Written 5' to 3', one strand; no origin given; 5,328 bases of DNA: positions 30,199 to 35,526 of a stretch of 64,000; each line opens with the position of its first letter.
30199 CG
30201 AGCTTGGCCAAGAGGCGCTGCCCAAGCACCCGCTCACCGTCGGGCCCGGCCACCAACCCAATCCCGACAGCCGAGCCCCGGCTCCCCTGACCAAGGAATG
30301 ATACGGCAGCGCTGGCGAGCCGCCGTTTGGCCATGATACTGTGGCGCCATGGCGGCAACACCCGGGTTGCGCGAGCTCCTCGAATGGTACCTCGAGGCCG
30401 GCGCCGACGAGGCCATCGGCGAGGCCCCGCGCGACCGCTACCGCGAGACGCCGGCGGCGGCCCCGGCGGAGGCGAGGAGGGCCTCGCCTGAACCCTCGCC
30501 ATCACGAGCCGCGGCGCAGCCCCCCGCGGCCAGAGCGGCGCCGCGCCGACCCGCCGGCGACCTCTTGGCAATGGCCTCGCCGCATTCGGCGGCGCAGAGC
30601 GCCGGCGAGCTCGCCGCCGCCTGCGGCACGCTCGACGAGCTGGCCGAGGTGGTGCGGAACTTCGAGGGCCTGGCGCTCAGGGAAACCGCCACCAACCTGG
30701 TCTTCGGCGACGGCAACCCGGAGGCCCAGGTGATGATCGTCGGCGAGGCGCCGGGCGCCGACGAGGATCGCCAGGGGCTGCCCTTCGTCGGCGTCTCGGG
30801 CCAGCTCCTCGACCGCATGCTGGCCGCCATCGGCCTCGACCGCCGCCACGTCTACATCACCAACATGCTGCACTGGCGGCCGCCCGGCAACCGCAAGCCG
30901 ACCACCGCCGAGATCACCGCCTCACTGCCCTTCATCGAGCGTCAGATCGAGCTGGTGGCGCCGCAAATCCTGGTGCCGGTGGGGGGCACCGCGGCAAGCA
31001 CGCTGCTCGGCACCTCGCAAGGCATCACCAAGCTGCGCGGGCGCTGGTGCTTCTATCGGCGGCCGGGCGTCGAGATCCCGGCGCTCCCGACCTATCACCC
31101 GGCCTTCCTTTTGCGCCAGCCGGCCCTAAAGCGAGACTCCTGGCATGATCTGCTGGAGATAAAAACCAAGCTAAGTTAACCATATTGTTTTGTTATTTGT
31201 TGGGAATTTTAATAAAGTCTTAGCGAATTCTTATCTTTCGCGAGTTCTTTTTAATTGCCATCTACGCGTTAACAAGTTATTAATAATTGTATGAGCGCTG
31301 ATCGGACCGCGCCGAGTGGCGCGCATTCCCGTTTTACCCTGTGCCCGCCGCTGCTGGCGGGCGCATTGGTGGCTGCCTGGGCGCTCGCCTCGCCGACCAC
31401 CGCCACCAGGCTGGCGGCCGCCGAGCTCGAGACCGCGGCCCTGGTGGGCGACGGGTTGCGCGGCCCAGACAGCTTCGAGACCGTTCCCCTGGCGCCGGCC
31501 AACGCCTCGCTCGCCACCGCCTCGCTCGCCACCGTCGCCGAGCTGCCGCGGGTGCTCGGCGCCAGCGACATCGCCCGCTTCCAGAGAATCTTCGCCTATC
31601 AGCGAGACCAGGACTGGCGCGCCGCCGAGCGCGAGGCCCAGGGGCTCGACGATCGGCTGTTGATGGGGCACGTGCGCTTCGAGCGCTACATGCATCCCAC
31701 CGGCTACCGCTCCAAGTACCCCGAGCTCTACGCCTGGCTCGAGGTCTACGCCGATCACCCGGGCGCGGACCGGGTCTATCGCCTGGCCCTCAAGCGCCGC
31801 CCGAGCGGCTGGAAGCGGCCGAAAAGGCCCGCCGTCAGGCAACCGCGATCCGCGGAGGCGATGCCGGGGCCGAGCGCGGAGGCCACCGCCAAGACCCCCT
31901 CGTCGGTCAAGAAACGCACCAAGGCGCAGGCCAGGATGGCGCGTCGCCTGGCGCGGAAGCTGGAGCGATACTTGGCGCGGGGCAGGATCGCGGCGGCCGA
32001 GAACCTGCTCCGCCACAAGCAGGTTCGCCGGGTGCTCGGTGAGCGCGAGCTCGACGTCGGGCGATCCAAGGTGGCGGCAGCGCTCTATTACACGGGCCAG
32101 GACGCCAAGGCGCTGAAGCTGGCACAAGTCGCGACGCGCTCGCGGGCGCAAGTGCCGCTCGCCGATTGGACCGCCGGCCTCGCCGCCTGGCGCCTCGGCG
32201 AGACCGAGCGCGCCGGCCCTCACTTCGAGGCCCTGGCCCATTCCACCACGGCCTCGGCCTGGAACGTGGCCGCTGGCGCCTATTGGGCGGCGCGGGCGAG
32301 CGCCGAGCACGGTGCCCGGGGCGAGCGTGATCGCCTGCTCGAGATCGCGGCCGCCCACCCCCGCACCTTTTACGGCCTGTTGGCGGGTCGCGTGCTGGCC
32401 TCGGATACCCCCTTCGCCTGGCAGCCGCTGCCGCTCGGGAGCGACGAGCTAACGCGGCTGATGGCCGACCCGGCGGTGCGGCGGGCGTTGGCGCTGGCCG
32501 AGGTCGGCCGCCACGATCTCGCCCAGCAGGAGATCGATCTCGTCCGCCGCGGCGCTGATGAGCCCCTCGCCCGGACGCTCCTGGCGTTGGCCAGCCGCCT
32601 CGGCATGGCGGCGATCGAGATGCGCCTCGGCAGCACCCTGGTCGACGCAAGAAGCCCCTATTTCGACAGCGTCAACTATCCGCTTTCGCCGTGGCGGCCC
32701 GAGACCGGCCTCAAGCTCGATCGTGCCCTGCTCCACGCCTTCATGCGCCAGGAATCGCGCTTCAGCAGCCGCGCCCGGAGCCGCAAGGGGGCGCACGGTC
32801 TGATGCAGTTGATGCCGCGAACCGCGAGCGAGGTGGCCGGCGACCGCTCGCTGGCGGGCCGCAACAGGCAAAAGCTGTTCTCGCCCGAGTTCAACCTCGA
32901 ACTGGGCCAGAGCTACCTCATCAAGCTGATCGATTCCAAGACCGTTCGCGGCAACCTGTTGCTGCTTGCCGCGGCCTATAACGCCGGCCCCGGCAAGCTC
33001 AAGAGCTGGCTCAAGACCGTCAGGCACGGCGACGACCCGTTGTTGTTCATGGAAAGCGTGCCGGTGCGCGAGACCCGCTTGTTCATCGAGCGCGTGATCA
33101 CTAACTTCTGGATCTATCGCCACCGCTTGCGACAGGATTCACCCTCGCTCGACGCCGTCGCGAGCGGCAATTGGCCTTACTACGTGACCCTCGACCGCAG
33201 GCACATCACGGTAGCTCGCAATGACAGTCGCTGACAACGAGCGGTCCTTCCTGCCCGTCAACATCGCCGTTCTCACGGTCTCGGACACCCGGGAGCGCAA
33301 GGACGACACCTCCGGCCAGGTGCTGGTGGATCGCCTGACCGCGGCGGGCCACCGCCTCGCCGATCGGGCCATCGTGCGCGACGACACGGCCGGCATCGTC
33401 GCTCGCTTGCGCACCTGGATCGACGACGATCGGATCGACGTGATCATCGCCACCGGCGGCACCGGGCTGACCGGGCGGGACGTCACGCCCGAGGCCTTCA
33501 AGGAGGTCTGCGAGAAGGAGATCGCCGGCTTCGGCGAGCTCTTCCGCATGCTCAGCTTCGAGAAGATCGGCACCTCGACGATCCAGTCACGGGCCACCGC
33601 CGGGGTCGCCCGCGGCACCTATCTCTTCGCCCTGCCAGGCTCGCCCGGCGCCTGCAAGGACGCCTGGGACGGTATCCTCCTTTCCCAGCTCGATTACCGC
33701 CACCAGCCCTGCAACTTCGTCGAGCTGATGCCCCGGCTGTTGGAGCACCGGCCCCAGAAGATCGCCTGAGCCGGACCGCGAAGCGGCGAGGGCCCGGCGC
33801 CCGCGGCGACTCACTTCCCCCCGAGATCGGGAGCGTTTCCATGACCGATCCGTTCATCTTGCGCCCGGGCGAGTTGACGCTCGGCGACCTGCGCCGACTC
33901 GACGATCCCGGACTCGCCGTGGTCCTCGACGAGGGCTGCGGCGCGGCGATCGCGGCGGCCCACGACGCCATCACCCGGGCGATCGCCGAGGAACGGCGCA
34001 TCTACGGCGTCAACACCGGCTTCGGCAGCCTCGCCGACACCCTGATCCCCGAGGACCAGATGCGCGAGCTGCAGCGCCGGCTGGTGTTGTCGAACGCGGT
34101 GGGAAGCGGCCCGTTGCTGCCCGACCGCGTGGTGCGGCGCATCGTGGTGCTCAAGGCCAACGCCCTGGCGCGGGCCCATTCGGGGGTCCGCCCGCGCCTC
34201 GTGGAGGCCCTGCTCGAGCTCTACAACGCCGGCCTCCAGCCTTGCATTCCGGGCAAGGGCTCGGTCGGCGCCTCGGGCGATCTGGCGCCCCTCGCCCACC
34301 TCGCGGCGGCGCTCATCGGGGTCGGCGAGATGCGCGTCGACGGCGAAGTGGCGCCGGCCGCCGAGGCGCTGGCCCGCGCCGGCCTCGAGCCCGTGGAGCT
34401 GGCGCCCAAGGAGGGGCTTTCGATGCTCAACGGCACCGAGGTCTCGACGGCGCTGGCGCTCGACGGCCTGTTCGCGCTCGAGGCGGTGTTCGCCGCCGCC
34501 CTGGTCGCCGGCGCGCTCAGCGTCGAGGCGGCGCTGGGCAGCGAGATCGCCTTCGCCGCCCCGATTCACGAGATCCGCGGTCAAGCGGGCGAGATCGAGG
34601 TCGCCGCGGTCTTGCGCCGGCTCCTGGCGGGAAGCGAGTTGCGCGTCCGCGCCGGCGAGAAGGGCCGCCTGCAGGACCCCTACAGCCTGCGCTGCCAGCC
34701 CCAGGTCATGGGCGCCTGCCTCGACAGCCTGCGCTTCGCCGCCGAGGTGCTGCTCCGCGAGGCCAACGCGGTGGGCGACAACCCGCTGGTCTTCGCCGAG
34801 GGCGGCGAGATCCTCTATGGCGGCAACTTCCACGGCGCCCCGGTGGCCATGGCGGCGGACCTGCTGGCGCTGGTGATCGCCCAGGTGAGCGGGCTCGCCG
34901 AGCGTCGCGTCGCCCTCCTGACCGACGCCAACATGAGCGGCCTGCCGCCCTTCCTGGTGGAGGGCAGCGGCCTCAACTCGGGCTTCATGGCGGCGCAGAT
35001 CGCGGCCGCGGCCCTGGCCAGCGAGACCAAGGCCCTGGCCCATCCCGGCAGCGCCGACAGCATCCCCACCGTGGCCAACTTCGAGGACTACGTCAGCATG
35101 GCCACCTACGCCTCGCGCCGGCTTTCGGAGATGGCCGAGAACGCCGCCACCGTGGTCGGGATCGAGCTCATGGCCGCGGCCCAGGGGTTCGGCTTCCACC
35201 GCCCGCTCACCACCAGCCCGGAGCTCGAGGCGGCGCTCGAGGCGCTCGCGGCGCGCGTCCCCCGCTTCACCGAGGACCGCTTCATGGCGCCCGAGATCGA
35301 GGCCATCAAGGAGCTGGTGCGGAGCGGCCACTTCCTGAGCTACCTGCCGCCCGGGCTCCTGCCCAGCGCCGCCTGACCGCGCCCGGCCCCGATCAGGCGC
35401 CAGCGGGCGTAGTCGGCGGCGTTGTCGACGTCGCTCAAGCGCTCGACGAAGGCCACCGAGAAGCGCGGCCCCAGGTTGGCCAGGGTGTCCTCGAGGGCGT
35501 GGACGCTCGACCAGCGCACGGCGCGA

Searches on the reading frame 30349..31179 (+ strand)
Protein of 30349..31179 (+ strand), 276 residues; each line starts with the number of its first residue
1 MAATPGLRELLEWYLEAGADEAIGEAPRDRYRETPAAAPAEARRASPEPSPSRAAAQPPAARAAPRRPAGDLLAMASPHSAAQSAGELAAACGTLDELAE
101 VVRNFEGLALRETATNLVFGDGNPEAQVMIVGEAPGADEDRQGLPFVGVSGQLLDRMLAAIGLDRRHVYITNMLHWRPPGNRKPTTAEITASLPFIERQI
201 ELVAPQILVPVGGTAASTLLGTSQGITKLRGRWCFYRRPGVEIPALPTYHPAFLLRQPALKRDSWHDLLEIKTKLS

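Call 16: search_protein_families(library=pfam, proteins=[window:30349-31179:+], max_evalue=0.001)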
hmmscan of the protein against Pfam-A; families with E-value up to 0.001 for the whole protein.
window:30349-31179:+ (276 aa): 1 family
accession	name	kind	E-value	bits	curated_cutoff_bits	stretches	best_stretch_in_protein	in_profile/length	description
PF03167.25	UDG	-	3e-39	134.8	24.3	1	119-268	1-140/141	Uracil DNA glycosylase superfamily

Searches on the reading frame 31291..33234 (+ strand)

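Call 16: search_protein_families(library=pfam, proteins=[window:31291-33234:+], max_evalue=0.001)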
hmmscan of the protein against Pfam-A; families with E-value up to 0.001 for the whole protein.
window:31291-33234:+ (647 aa): 1 family
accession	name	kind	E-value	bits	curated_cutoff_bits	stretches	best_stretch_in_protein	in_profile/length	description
PF01464.25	SLT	-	3e-23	82.1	21.3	1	475-581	11-112/117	Transglycosylase SLT domain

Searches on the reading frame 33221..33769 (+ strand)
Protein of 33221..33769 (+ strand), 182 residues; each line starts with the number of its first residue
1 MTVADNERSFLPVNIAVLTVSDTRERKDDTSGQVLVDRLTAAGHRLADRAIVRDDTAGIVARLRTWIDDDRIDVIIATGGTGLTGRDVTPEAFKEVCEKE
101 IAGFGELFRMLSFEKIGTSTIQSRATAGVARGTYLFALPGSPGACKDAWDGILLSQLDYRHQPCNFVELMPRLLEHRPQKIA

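Call 16: search_protein_families(library=pfam, proteins=[window:33221-33769:+], max_evalue=0.001)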
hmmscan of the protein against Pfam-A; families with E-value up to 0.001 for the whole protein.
window:33221-33769:+ (182 aa): 1 family
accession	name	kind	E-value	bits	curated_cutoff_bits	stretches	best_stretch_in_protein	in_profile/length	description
PF00994.29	MoCF_biosynth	-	1.3e-32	112.9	26.6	1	16-157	1-142/144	Probable molybdopterin binding domain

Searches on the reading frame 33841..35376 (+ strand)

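Call 16: search_protein_families(library=pfam, proteins=[window:33841-35376:+], max_evalue=0.001)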
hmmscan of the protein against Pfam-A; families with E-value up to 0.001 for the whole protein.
window:33841-35376:+ (511 aa): 1 family
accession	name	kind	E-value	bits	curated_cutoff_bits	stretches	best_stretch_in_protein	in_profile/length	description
PF00221.24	Lyase_aromatic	-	1.8e-167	558.2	27.3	1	12-469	1-464/466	Aromatic amino acid lyase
